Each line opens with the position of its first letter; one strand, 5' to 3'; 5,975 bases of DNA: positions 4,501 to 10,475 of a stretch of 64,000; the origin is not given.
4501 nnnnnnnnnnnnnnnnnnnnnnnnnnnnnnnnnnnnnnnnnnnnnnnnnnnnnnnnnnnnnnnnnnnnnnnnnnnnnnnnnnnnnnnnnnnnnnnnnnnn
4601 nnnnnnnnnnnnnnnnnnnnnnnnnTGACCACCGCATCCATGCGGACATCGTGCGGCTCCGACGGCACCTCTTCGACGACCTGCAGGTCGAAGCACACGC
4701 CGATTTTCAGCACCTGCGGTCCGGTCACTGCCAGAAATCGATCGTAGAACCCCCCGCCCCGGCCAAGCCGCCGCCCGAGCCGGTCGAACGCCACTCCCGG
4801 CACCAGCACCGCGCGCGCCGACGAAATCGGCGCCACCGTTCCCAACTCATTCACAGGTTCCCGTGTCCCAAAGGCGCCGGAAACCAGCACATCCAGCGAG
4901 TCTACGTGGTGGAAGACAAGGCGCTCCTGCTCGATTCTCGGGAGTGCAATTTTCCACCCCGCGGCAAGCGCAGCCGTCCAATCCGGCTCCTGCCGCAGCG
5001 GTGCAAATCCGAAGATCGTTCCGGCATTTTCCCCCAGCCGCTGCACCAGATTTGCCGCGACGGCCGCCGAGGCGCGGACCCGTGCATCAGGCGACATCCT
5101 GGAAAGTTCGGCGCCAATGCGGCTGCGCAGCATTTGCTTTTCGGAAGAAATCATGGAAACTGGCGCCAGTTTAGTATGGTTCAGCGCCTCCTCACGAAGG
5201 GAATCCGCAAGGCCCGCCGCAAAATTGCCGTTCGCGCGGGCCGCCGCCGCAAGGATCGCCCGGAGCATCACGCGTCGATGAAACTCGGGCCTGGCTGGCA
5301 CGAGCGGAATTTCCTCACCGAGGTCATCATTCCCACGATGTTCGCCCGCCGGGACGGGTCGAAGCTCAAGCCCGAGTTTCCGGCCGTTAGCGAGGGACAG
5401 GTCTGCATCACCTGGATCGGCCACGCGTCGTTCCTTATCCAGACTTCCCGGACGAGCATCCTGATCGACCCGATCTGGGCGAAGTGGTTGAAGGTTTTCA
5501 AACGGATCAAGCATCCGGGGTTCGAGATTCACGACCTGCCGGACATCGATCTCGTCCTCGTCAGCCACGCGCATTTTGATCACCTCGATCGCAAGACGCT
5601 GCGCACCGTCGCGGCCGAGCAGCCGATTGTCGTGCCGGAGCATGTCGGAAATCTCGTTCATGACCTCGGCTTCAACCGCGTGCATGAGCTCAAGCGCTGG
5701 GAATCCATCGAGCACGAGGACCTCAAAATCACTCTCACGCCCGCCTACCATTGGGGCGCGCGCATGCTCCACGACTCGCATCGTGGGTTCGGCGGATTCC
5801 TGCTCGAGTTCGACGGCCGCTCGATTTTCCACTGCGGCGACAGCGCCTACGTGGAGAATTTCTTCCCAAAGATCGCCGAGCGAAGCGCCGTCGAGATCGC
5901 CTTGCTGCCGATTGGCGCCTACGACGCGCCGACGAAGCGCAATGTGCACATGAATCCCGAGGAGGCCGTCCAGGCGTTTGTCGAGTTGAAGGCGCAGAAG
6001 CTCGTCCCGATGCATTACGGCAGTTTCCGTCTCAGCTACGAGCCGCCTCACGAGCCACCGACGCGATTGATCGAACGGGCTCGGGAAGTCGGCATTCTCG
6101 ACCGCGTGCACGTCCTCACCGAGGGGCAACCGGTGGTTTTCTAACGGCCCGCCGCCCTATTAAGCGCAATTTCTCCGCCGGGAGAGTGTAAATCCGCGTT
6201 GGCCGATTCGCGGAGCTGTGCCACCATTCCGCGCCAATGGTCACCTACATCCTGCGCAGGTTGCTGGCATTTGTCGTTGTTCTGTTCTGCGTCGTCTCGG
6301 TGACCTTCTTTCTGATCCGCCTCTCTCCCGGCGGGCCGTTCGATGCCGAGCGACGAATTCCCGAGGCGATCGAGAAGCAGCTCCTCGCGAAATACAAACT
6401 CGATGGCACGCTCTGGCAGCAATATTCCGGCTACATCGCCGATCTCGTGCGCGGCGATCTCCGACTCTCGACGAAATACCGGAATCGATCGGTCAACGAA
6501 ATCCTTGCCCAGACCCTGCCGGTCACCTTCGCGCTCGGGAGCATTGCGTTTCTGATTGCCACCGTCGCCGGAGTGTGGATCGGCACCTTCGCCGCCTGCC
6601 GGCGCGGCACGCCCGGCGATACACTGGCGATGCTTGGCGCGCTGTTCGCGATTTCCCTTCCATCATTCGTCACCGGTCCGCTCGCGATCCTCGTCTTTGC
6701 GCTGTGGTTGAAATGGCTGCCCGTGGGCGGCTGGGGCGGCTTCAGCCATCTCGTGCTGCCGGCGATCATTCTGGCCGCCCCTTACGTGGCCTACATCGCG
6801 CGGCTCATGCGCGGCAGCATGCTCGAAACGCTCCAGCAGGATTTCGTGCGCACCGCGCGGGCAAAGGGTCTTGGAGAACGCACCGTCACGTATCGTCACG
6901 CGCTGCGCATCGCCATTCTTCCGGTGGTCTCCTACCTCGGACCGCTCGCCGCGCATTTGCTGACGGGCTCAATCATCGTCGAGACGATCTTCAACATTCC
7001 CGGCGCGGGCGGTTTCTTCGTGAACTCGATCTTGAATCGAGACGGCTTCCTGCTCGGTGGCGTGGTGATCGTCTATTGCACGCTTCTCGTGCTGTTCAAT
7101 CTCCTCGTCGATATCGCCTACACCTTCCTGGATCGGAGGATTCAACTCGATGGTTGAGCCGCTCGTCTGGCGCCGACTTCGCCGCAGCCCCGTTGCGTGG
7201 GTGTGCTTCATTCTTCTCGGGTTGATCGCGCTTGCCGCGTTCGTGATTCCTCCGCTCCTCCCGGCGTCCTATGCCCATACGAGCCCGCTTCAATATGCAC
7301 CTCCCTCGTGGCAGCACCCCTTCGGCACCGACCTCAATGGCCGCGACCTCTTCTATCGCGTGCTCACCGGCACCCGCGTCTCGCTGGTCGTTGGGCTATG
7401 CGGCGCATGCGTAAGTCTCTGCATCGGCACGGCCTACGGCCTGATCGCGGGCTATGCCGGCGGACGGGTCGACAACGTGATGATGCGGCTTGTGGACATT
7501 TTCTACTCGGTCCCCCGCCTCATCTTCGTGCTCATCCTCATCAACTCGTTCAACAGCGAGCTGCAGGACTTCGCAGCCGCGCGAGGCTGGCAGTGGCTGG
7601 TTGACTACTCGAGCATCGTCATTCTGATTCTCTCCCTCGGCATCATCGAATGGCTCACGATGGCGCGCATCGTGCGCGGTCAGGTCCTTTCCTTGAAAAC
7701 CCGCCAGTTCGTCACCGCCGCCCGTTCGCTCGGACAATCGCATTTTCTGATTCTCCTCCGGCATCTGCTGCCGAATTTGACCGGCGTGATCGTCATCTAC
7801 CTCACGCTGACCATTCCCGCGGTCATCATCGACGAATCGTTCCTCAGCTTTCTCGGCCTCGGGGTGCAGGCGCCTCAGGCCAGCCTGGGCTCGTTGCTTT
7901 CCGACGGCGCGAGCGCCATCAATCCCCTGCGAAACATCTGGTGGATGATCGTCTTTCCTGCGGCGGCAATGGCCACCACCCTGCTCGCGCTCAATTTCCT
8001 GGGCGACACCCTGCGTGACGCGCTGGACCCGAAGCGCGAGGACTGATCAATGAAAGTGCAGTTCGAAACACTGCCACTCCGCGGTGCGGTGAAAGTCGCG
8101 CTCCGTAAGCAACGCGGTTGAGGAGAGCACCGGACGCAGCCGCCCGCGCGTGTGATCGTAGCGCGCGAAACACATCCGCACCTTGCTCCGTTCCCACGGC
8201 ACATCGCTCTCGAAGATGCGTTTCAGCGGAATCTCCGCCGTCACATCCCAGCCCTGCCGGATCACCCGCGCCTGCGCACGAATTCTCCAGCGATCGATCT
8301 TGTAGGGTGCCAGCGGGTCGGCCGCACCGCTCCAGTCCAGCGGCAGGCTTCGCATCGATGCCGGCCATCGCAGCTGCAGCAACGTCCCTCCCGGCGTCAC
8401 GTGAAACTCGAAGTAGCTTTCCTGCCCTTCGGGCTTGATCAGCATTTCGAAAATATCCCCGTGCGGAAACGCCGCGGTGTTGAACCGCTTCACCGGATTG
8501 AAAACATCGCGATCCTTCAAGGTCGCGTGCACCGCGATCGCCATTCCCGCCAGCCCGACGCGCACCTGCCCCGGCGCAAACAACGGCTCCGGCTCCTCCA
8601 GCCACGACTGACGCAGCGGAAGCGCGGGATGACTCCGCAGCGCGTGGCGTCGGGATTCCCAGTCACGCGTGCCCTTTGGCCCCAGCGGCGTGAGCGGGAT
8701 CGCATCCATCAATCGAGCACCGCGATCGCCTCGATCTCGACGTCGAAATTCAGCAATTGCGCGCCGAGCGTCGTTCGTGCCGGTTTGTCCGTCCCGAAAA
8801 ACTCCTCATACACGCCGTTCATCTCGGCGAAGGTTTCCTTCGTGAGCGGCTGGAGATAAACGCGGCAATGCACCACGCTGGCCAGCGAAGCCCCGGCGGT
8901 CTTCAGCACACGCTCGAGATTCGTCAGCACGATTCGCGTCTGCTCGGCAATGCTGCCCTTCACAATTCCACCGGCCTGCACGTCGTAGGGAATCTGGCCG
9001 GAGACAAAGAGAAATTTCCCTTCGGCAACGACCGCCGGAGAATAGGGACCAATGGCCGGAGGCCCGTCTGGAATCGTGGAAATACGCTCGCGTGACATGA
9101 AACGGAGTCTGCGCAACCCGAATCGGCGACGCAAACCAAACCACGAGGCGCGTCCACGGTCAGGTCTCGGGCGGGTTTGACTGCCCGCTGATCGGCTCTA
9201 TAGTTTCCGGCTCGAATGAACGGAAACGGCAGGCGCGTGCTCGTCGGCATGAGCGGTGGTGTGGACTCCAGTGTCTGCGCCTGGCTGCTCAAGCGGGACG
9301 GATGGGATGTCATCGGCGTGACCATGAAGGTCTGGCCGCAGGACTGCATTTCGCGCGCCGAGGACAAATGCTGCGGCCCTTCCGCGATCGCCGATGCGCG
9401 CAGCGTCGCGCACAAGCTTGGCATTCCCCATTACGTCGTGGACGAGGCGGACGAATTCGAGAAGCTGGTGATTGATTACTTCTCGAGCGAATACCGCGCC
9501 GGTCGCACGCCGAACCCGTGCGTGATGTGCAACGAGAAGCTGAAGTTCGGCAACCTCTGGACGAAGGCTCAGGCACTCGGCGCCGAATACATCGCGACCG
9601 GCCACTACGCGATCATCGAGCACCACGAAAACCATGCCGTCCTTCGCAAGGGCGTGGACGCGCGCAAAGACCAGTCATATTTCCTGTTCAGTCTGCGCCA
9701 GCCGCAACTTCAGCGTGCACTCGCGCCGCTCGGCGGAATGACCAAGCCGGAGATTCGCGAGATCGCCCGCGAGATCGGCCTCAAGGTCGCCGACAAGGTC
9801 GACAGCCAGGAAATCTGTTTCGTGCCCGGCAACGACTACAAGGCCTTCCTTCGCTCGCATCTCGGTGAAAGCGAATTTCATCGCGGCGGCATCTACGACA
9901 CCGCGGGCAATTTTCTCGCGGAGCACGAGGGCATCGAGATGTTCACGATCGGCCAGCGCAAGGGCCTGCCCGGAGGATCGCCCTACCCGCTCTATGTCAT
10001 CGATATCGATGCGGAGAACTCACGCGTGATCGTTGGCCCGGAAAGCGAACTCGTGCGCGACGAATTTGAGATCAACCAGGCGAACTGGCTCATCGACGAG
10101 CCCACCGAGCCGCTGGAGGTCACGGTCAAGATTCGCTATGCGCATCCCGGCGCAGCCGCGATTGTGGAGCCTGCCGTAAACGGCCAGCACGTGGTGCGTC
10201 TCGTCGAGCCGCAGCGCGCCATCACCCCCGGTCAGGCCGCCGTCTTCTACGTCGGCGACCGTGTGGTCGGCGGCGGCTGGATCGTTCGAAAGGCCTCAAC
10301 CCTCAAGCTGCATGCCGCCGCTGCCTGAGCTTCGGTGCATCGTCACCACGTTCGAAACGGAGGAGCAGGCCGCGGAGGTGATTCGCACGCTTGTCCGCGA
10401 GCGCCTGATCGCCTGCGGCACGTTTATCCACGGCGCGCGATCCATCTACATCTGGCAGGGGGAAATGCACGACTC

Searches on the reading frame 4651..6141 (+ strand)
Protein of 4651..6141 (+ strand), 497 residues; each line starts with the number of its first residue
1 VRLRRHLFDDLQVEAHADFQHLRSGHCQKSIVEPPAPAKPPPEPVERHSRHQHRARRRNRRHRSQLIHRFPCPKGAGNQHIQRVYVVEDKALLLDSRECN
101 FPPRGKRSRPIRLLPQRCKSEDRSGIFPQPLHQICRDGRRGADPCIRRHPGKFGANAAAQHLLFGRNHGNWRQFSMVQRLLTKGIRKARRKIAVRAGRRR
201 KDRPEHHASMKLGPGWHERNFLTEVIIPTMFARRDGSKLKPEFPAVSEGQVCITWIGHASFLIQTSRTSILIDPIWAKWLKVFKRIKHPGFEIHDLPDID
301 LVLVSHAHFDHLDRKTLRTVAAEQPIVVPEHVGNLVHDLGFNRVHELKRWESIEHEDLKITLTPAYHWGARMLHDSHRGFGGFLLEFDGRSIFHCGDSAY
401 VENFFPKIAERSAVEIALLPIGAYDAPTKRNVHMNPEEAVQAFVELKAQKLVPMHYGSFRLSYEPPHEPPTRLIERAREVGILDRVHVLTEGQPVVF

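Call 69: search_protein_families(library=pfam, proteins=[window:4651-6141:+], max_evalue=0.001)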
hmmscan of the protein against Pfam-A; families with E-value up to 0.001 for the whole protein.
window:4651-6141:+ (497 aa): 3 families
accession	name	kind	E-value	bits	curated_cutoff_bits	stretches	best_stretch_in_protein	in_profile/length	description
PF12706.13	Lactamase_B_2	-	5.5e-37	127.8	27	1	269-456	2-200/200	Beta-lactamase superfamily domain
PF13483.12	Lactamase_B_3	-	2.6e-25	89.7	24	1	253-455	2-160/160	Beta-lactamase superfamily domain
PF00753.33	Lactamase_B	-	0.00087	19.7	22.7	0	254-408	2-160/196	Metallo-beta-lactamase superfamily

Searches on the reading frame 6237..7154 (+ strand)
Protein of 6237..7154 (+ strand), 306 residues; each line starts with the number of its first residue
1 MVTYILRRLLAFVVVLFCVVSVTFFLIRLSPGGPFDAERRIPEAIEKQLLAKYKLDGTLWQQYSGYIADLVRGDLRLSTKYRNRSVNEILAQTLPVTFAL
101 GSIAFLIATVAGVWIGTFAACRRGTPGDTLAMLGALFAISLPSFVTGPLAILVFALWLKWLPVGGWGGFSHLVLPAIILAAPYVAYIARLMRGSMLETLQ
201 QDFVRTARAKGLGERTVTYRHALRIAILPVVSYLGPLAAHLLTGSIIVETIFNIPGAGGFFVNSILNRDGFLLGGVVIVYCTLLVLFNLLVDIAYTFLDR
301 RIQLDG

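Call 69: search_protein_families(library=pfam, proteins=[window:6237-7154:+], max_evalue=0.001)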
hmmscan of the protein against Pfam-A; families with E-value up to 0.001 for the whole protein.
window:6237-7154:+ (306 aa): 2 families
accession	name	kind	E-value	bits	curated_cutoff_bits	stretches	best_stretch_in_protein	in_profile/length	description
PF00528.27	BPD_transp_1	-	2.3e-33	115.9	26.4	1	112-302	1-182/184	Binding-protein-dependent transport system inner membrane component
PF19300.4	BPD_transp_1_N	-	2.6e-05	24.8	23.8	1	1-74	1-76/114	Binding-prot-dependent transport system membrane comp, N-term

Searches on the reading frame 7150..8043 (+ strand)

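Call 69: search_protein_families(library=pfam, proteins=[window:7150-8043:+], max_evalue=0.001)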
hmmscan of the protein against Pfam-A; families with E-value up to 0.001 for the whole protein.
window:7150-8043:+ (298 aa): 2 families
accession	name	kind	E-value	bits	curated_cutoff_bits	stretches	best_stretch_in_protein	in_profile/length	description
PF00528.27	BPD_transp_1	-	4.6e-29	101.9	26.4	1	93-296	1-182/184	Binding-protein-dependent transport system inner membrane component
PF12911.12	OppC_N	-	1.4e-08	34.9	23.9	1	6-52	6-53/53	N-terminal TM domain of oligopeptide transport permease C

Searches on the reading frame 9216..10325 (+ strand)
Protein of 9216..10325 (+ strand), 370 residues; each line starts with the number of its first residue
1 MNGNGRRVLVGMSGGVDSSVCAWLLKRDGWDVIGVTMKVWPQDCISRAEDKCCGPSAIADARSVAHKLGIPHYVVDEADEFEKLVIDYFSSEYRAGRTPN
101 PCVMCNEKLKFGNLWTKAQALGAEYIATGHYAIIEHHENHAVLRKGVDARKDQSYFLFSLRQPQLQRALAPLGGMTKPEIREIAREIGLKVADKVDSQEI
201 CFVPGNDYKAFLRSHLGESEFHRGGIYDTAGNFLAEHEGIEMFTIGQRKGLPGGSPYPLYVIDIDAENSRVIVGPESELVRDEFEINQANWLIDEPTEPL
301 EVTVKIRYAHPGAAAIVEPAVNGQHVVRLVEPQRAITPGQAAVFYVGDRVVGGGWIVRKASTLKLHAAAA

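Call 69: search_protein_families(library=pfam, proteins=[window:9216-10325:+], max_evalue=0.001)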
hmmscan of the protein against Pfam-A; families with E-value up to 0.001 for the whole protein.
window:9216-10325:+ (370 aa): 5 families
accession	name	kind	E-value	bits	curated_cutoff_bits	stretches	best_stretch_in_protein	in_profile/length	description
PF03054.22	tRNA_Me_trans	-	2.8e-74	249.6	20.6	1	7-204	2-201/202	tRNA methyl transferase HUP domain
PF20258.4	tRNA_Me_trans_C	-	2.5e-21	76.2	20.6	1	282-356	2-77/77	Aminomethyltransferase beta-barrel domain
PF20259.3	tRNA_Me_trans_M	-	7.6e-15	54.7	27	1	209-274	1-65/66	tRNA methyl transferase PRC-barrel domain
PF02568.20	ThiI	-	0.00011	22.3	20.5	0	7-39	5-37/197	Thiamine biosynthesis protein (ThiI)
PF06508.19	QueC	-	0.00041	20.4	22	0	8-38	2-32/210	Queuosine biosynthesis protein QueC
